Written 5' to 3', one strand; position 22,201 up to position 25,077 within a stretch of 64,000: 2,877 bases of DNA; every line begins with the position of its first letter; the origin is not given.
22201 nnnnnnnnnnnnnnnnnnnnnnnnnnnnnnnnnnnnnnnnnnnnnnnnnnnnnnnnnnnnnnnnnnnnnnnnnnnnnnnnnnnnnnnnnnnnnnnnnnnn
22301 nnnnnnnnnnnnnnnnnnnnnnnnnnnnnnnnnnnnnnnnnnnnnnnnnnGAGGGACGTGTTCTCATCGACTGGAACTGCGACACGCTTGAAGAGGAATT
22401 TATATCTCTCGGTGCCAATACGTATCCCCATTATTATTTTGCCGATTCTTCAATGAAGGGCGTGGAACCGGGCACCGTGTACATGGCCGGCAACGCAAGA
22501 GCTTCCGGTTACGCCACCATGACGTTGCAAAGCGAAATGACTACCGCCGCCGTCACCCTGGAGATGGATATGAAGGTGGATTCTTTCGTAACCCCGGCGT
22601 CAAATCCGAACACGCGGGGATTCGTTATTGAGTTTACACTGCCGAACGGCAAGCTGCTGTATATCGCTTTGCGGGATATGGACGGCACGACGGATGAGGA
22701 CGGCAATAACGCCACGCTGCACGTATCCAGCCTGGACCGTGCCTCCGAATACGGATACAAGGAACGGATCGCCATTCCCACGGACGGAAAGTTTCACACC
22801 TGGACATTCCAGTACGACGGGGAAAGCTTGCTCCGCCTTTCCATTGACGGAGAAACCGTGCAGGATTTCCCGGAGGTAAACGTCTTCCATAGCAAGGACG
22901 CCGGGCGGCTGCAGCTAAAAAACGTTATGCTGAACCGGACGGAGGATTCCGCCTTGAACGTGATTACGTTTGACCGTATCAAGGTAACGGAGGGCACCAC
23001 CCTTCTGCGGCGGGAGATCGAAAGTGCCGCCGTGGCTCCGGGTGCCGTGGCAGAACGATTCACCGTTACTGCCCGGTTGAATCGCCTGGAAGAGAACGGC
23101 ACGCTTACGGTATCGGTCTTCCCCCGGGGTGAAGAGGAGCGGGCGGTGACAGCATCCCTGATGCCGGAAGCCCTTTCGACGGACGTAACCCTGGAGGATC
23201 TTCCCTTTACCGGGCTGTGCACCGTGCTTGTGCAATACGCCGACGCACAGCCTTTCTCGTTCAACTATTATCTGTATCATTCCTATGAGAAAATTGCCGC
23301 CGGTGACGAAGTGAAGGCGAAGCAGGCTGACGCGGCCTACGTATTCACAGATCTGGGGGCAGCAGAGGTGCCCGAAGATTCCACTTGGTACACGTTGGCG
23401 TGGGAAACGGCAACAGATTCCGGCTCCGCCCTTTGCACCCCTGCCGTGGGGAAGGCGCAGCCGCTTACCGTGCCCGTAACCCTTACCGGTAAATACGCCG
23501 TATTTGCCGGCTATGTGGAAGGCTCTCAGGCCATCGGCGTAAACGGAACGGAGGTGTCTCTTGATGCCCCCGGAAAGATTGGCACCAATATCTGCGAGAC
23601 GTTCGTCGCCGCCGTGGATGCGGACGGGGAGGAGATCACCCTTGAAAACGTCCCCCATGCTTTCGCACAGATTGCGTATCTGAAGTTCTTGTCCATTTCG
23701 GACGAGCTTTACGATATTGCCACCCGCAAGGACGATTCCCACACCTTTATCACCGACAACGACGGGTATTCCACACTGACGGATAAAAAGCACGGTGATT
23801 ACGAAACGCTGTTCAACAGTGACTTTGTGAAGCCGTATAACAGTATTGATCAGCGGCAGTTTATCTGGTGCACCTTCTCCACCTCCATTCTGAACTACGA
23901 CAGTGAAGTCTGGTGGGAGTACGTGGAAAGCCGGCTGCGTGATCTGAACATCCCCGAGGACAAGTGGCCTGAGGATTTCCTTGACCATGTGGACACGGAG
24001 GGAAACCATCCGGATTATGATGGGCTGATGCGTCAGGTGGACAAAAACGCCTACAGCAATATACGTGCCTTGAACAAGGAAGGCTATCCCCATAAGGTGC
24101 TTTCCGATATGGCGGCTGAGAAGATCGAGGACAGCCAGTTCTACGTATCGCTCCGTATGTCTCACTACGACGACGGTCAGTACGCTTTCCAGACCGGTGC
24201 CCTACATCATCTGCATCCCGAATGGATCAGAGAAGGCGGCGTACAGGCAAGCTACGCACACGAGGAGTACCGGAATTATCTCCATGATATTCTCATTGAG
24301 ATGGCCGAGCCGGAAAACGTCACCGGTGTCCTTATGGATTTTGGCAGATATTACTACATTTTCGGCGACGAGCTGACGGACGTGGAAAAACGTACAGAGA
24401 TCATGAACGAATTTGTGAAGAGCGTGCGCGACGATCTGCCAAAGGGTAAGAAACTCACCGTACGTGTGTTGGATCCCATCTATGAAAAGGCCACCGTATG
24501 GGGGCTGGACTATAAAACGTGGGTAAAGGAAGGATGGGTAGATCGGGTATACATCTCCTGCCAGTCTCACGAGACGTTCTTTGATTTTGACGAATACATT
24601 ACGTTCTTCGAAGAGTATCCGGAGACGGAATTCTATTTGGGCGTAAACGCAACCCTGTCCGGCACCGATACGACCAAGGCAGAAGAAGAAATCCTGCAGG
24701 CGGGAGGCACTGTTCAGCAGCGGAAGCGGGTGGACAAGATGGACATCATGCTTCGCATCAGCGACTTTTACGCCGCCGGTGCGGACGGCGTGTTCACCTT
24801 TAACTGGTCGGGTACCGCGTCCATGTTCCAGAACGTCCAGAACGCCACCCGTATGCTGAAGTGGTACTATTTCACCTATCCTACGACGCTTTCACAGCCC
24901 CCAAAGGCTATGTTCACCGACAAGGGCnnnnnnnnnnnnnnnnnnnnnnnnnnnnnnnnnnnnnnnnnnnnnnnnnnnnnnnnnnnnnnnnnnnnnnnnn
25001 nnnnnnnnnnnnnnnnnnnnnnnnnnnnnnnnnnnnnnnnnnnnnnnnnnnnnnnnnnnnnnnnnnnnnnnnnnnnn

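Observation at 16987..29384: Module 1: an ~11-kb AraC-controlled operon linking redox enzymes, a giant lectin-TIM-lectin lipoprotein, two PHP phosphoesterases and an orphan SBP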

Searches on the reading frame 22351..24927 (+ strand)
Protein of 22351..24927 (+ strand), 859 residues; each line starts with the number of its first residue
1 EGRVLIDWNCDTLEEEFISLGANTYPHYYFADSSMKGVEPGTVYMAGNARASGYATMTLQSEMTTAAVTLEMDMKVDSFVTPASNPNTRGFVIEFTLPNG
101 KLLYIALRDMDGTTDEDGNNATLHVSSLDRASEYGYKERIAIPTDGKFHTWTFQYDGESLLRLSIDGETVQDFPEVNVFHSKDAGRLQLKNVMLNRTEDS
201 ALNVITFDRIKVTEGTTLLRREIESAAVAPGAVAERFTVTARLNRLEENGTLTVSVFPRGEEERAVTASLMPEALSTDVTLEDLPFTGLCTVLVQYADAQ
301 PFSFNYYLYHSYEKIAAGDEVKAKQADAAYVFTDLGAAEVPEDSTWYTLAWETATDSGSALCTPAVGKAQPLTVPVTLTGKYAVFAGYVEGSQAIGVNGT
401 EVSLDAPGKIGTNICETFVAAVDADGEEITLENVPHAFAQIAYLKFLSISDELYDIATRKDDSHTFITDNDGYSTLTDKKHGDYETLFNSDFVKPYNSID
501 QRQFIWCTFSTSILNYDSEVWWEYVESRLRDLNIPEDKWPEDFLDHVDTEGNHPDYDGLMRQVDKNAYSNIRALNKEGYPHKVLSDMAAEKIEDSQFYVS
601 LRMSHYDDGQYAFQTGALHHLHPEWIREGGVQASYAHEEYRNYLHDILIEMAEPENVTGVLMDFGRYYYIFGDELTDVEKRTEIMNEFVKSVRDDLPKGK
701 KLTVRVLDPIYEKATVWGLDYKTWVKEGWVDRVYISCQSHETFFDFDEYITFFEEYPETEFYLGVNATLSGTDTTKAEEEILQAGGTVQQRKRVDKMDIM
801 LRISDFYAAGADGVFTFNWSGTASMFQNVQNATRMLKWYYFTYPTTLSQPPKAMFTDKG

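Call 47: predict_structure(alignment_id=A2)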
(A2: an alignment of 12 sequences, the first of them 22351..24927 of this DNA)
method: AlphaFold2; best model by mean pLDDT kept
length: 859 residues; sequences in the alignment: 12
mean_pLDDT: 81.4   pTM: 0.66
mean pLDDT of the five models: 81.4, 80.0, 72.2, 70.0, 68.7
residues with pLDDT >= 90: 278; 70-90: 429; 50-70: 124; < 50: 28
segments of 3 or more residues with pLDDT < 50: 770-777, 784-792
pLDDT, mean of each block of 10 residues (from residue 1): 79 71 69 83 80 81 88 85 53 88 81 56 76 66 82 89 86 81 84 68 86 80 81 91 85 90 91 93 92 83 86 92 91 90 86 86 89 93 92 88 68 85 92 91 94 91 80 68 81 79 75 72 93 94 85 81 73 83 92 89 65 70 84 86 92 94 79 88 95 95 81 77 94 76 67 90 68 48 45 65 81 74 69 88 78 71
secondary structure, 60 per line:
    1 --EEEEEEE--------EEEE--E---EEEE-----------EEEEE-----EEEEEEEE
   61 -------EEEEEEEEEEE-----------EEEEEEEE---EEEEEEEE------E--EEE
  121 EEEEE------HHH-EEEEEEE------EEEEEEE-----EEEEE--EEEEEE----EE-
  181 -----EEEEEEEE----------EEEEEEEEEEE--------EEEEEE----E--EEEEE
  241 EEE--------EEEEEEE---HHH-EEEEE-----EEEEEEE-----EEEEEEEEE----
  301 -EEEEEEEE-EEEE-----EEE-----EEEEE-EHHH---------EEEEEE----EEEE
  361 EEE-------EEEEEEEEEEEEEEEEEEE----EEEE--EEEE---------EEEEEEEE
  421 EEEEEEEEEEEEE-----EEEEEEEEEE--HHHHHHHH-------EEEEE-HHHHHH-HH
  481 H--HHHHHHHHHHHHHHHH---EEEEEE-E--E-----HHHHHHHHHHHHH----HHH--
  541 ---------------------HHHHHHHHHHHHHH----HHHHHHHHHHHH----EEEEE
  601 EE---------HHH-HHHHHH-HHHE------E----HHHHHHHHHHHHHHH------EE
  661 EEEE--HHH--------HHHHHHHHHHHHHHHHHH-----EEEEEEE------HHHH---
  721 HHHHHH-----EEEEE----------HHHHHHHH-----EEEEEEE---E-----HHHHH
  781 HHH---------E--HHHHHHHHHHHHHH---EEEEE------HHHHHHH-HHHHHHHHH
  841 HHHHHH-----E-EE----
elements in order (helices of 4 or more, strands of 3 or more residues): E3-9 E18-21 E28-31 E43-47 E53-60 E68-78 E90-97 E101-108 E118-125 E136-142 E149-155 E161-165 E168-173 E186-193 E204-214 E223-228 E236-243 E252-258 E266-270 E276-282 E288-296 E302-309 E311-314 E320-322 E328-332 E347-352 E357-363 E371-389 E394-397 E400-403 E413-433 E439-448 H451-458 E466-470 H472-477 H484-499 E503-508 H519-531 H562-575 H580-591 E596-602 H616-621 H638-652 E659-664 H678-695 E701-707 H714-717 H721-726 E732-736 H747-754 E760-766 H776-783 H796-809 E813-817 H824-830 H832-846

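Call 49: fold_search(model_id=the predicted structure, library=pdb)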
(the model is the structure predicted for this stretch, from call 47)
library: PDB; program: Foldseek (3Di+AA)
matches with E <= 10: 1617; with E <= 0.001: 310
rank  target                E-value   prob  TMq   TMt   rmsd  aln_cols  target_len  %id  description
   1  6s04_B                1.9e-10  1.00  0.33  0.54   7.0       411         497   16  Crystal structure of an inverting family GH156 exosialidase from uncultured bacterium pG7 in complex with N-glycolylne (released 2019-11-06)
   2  6rzd_A                3.5e-10  1.00  0.32  0.53   6.5       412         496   16  Crystal structure of an inverting family GH156 exosialidase from uncultured bacterium pG7 (released 2019-11-06)
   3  7knc                  2.1e-07  1.00  0.18  0.17  25.7       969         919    9  Crystal structure of the GH31 alpha-xylosidase (Xac1773) from Xanthomonas citri (released 2021-05-26)
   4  6yp6                  2.6e-07  1.00  0.19  0.62   5.2       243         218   13  Structural annotation of the conserved carbohydrate esterase vb_24B_21 from Shiga toxin-encoding bacteriophage phi24B (released 2020-09-16)
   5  9j6x_C                2.8e-07  1.00  0.20  0.23  31.5       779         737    9  Cryo-EM structure of the rice isoamylase ISA1-ISA2 heterocomplex (released 2025-05-28)
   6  5dmy_B                5.8e-07  1.00  0.21  0.21  25.7       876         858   10  Beta-galactosidase - construct 33-930 (released 2016-10-05)
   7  3wel_A                6.2e-07  1.00  0.19  0.20  24.1       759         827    9  Sugar beet alpha-glucosidase with acarviosyl-maltotriose (released 2014-07-16)
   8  2a6z                  8.0e-07  1.00  0.14  0.45  11.2       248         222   11  Crystal structure of Emp47p carbohydrate recognition domain (CRD), monoclinic crystal form 1 (released 2006-01-31)
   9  6dxu_D                1.0e-06  1.00  0.18  0.19  26.7       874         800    7  Crystal Structure of Parabacteroides merdae Beta-Glucuronidase (GUS) (released 2019-02-27)
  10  2a71_A                1.1e-06  1.00  0.14  0.45  10.8       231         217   12  Crystal structure of Emp47p carbohydrate recognition domain (CRD), orthorhombic crystal form (released 2006-01-31)
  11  9nqo                  1.2e-06  1.00  0.11  0.31  12.4       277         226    9  Crystal structure of Galectin-3 in complex with FN3 (released 2026-02-18)
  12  3w37_A                1.3e-06  1.00  0.19  0.20  24.5       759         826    9  Sugar beet alpha-glucosidase with acarbose (released 2013-05-29)
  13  6dxu_C                1.5e-06  1.00  0.18  0.19  26.6       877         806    7  Crystal Structure of Parabacteroides merdae Beta-Glucuronidase (GUS) (released 2019-02-27)
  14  6dxu_A                1.9e-06  1.00  0.17  0.18  25.8       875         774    7  Crystal Structure of Parabacteroides merdae Beta-Glucuronidase (GUS) (released 2019-02-27)
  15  3juu_A                2.5e-06  1.00  0.16  0.43   6.5       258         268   12  Crystal structure of porphyranase B (PorB) from Zobellia galactanivorans (released 2010-04-07)
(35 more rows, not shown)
